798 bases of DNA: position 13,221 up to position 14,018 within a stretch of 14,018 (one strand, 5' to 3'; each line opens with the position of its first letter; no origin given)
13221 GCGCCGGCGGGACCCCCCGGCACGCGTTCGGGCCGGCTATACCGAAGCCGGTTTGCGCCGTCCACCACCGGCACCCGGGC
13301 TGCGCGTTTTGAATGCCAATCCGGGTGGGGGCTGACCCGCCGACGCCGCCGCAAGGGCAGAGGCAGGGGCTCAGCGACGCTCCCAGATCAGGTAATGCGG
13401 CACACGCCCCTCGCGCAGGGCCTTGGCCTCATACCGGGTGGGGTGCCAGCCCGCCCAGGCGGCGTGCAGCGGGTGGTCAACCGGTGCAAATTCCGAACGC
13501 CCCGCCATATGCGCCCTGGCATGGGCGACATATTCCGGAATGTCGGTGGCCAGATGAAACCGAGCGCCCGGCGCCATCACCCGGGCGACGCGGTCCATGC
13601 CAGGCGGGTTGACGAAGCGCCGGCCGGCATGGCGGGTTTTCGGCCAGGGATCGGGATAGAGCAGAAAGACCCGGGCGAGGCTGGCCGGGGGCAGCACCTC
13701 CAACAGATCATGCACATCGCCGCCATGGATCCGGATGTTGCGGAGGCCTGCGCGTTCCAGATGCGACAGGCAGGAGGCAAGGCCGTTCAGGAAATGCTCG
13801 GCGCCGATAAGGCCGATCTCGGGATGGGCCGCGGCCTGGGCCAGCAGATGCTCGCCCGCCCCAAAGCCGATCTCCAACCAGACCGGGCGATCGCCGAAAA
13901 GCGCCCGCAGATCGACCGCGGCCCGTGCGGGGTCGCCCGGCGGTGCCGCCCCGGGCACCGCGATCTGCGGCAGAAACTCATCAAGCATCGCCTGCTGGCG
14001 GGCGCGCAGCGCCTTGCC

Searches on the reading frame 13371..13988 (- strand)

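Call 61: search_protein_families(library=pfam, proteins=[window:13371-13988:-], max_evalue=0.001)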
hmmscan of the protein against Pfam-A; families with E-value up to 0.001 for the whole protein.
window:13371-13988:- (205 aa): 1 family
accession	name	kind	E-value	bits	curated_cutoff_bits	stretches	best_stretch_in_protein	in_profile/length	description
PF02390.23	Methyltransf_4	-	1.7e-38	132.3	24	1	33-195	1-168/173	Putative methyltransferase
